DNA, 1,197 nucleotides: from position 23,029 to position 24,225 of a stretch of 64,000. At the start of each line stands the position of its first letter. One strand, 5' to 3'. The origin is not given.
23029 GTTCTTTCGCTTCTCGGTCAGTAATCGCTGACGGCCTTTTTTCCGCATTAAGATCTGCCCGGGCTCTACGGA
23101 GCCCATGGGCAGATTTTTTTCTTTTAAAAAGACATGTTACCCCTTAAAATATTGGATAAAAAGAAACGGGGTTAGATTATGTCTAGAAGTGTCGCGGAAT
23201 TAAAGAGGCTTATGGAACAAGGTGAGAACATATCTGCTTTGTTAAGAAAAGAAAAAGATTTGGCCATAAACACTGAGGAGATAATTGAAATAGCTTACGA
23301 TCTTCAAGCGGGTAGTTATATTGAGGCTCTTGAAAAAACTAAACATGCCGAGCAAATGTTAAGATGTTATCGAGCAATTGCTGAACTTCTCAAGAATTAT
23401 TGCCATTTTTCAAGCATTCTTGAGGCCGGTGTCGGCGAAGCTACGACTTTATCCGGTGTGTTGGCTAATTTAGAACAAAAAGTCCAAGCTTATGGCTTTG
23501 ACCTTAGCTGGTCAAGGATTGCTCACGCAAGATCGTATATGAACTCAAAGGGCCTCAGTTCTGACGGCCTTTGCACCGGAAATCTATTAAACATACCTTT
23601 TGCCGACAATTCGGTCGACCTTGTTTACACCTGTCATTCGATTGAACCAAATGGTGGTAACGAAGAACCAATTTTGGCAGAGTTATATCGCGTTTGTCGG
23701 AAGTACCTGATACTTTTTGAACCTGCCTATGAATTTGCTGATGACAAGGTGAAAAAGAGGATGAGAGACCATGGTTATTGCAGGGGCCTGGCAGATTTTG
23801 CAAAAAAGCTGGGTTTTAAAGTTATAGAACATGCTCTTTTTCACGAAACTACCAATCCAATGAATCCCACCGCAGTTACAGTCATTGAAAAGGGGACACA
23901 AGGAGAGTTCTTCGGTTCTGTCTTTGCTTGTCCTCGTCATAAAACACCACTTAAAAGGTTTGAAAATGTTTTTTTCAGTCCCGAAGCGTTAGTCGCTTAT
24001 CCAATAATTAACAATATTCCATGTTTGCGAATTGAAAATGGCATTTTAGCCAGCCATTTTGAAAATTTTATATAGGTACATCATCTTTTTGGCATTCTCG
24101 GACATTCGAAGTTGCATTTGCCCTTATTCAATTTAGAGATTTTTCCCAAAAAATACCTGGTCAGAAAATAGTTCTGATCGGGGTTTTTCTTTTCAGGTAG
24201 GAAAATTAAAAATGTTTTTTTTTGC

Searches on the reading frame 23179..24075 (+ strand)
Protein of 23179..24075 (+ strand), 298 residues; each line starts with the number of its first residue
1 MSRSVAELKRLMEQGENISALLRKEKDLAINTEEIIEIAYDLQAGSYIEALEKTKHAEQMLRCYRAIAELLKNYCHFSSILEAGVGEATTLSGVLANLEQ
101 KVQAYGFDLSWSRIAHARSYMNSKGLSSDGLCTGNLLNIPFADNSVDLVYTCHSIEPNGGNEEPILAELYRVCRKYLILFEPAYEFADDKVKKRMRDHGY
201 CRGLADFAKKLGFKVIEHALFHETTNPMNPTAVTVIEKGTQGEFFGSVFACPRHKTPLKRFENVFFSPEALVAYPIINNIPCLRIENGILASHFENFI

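Call 8: search_protein_families(library=pfam, proteins=[window:23179-24075:+], max_evalue=0.001)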
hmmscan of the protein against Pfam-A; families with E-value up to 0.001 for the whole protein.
window:23179-24075:+ (298 aa): 4 families
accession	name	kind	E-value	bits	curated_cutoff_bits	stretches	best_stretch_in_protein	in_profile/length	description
PF13649.12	Methyltransf_25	-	5.3e-09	37.1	27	1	80-175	1-95/97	Methyltransferase domain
PF08241.18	Methyltransf_11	-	6.1e-08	33.6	21.2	1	81-175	1-89/95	Methyltransferase domain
PF13847.12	Methyltransf_31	-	7.5e-05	22.9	27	1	80-175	7-103/145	Methyltransferase domain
PF08242.18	Methyltransf_12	-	0.00011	23.3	30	0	81-173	1-92/98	Methyltransferase domain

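Call 51: search_protein_families(library=ncbifam, proteins=[window:23179-24075:+], max_evalue=0.00001)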
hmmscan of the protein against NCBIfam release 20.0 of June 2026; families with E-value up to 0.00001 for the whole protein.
window:23179-24075:+ (298 aa): 0 families
